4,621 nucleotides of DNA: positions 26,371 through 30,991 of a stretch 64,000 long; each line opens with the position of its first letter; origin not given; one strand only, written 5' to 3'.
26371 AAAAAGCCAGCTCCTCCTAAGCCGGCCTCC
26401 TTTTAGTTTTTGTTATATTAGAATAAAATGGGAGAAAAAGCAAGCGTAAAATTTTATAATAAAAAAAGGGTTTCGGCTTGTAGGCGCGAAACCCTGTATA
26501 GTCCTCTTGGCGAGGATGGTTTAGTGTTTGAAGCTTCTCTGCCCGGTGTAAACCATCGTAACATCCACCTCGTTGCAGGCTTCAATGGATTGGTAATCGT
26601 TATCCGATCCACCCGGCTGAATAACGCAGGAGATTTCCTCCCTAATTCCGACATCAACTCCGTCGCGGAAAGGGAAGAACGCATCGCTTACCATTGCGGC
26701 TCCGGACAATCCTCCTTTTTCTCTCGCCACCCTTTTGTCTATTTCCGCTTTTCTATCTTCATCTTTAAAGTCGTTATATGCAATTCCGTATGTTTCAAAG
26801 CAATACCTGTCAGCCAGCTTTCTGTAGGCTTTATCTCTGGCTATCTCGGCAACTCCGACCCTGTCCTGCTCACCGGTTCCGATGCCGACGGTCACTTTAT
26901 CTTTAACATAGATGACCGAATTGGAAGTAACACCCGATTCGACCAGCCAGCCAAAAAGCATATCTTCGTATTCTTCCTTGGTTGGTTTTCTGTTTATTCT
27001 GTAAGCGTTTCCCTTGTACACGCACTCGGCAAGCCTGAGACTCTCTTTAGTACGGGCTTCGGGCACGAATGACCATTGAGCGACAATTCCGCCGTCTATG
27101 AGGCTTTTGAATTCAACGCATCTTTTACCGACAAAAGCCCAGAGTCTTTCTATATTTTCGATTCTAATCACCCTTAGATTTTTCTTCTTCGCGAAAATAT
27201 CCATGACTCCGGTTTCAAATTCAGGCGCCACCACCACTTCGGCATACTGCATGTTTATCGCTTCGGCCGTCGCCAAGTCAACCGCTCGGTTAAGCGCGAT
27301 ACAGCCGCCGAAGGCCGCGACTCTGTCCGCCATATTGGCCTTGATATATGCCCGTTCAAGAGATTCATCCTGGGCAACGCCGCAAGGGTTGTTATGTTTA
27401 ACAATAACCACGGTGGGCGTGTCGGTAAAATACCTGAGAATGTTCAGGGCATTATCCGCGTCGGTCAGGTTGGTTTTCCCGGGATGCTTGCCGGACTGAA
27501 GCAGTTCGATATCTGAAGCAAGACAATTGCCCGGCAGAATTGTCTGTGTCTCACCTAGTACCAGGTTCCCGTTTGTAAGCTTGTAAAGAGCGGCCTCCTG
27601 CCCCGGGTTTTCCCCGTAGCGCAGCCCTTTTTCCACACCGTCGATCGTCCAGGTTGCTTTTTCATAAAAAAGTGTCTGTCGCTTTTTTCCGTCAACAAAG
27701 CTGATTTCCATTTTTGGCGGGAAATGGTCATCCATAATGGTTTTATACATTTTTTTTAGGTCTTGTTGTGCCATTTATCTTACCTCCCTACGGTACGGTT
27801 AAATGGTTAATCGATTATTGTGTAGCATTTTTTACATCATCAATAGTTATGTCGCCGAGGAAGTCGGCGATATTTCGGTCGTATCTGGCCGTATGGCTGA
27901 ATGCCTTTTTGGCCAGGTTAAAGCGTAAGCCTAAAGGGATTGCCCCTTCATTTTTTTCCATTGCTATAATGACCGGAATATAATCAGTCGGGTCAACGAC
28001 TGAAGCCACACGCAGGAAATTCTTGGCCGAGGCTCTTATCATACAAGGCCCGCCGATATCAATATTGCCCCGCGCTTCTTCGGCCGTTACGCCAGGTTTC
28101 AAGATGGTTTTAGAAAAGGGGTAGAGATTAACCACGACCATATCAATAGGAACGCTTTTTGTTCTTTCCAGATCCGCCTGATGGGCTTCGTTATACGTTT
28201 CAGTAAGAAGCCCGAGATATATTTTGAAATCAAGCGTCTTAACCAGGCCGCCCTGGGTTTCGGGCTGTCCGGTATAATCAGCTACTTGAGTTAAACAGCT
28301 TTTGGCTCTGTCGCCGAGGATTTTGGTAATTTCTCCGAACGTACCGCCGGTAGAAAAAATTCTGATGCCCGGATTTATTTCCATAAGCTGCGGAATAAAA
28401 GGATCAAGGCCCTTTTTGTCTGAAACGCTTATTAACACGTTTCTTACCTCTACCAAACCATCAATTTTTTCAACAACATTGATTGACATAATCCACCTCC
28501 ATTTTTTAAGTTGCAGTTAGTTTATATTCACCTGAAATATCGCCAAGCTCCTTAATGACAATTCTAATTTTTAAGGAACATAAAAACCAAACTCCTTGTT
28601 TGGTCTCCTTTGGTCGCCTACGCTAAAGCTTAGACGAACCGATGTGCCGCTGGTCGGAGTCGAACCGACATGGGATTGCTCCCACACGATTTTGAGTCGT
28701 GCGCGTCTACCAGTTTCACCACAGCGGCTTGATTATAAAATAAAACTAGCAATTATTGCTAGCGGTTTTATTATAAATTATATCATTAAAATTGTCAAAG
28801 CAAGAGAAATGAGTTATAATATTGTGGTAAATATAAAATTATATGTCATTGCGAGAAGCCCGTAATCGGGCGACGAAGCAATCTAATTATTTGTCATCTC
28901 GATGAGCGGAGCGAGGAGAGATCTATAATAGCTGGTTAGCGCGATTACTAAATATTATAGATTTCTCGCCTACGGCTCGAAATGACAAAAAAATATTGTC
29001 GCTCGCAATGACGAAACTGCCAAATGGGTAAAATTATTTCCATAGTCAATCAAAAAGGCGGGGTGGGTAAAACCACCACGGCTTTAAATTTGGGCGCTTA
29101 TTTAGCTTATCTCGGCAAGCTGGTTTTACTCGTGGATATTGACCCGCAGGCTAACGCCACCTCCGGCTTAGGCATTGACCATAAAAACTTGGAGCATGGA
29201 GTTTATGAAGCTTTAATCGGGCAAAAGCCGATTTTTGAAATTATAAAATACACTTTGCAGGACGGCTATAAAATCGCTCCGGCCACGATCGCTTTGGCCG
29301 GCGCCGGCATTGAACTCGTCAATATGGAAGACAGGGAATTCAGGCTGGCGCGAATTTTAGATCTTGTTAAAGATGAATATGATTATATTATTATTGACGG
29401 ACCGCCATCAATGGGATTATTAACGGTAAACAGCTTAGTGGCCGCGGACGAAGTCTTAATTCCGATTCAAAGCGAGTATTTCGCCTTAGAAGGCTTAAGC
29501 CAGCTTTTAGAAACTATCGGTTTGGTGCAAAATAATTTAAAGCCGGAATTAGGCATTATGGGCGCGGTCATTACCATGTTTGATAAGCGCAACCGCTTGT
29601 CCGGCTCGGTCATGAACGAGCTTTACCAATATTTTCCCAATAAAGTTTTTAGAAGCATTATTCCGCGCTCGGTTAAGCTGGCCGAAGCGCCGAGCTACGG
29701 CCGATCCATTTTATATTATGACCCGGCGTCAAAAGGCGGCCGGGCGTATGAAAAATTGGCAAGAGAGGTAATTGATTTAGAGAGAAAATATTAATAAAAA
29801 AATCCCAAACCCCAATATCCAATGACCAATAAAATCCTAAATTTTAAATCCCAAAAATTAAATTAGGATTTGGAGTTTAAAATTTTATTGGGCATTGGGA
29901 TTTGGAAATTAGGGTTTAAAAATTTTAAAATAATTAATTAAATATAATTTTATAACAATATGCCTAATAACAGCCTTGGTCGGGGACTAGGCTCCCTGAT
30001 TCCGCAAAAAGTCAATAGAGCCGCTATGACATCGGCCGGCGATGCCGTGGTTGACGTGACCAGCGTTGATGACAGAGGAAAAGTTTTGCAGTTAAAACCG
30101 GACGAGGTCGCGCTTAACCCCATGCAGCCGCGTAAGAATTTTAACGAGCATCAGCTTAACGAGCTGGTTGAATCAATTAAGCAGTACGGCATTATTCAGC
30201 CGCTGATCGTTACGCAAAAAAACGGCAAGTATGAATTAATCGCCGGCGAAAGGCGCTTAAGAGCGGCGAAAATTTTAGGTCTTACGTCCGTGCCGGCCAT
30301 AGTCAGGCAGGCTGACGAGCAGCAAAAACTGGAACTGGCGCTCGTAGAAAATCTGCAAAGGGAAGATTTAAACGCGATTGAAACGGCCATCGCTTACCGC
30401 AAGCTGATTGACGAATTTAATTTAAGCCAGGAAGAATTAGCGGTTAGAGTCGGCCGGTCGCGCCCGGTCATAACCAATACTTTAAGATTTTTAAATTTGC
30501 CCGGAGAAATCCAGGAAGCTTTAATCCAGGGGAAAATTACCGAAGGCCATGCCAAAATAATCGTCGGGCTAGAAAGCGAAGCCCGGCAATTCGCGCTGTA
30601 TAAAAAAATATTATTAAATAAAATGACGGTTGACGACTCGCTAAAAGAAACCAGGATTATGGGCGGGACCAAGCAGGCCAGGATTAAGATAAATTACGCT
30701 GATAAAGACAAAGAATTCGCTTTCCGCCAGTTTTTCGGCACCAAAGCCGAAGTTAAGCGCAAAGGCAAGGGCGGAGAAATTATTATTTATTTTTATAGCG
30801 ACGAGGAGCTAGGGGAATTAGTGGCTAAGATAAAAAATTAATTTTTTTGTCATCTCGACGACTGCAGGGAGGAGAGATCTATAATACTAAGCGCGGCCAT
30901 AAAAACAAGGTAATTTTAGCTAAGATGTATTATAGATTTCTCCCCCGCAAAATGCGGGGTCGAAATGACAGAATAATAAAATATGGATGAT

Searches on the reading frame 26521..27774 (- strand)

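Call 35: search_protein_families(library=pfam, proteins=[window:26521-27774:-], max_evalue=0.001)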
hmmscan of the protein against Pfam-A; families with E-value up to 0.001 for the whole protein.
window:26521-27774:- (417 aa): 1 family
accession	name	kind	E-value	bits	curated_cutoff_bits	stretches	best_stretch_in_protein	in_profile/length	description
PF01808.24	AICARFT_IMPCHas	-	3.1e-62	211.2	25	1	47-315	74-311/311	AICARFT/IMPCHase bienzyme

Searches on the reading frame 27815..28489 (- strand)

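Call 35: search_protein_families(library=pfam, proteins=[window:27815-28489:-], max_evalue=0.001)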
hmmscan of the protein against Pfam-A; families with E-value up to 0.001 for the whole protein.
window:27815-28489:- (224 aa): 2 families
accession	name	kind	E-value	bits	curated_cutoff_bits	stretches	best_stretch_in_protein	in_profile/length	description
PF01808.24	AICARFT_IMPCHas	-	8.5e-13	48.9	25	1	154-213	1-59/311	AICARFT/IMPCHase bienzyme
PF02142.27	MGS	-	2e-07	31.5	24.1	1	41-148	13-93/94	MGS-like domain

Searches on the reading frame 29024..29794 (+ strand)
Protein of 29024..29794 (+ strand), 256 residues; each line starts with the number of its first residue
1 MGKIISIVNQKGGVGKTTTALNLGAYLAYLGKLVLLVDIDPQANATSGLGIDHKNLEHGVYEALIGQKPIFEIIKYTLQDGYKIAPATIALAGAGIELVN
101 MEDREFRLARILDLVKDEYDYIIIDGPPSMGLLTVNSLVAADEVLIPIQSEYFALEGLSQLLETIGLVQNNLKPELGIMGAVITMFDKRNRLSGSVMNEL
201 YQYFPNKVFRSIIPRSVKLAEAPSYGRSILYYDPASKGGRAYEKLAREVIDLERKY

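Call 35: search_protein_families(library=pfam, proteins=[window:29024-29794:+], max_evalue=0.001)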
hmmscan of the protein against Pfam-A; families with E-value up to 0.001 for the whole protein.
window:29024-29794:+ (256 aa): 7 families
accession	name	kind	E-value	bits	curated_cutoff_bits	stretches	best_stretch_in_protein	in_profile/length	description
PF13614.12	AAA_31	-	1.3e-63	214.6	27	1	3-178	2-177/177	AAA domain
PF01656.29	CbiA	-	2.4e-28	99.1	25.4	1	5-228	1-124/125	CobQ/CobB/MinD/ParA nucleotide binding domain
PF09140.17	MipZ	-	1.9e-09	37.7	20.7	1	4-42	2-40/262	ATPase MipZ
PF10609.15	ParA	-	3.8e-09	36.8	27.1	1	3-40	4-41/246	NUBPL iron-transfer P-loop NTPase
PF00142.24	Fer4_NifH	-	7e-09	36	25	1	9-48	6-45/271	4Fe-4S iron sulfur cluster binding proteins, NifH/frxC family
PF02374.21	ArsA_ATPase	-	1.1e-07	31.9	24.3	1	8-129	6-135/305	Anion-transporting ATPase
PF06564.18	CBP_BcsQ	-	5.3e-07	29.8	21.3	1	4-151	3-148/234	Cellulose biosynthesis protein BcsQ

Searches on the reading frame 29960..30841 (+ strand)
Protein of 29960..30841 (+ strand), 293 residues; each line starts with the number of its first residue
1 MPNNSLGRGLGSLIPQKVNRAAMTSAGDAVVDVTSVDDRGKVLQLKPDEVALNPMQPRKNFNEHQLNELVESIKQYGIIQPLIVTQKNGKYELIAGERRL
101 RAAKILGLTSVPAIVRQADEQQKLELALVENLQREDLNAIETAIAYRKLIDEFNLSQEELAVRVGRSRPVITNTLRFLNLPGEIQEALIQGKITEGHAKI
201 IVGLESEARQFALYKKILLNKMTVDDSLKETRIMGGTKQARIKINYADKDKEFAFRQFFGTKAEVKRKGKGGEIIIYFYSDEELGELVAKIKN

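Call 36: search_protein_families(library=pfam, proteins=[window:29960-30841:+], max_evalue=0.001)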
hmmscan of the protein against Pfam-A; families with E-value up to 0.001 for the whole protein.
window:29960-30841:+ (293 aa): 2 families
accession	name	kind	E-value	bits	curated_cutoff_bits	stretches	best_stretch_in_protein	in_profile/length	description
PF17762.8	HTH_ParB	-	7.9e-32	109.9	22.6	1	135-226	1-92/102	ParB HTH domain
PF02195.25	ParB_N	-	5.4e-31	107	26.3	1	42-133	3-95/95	ParB N-terminal domain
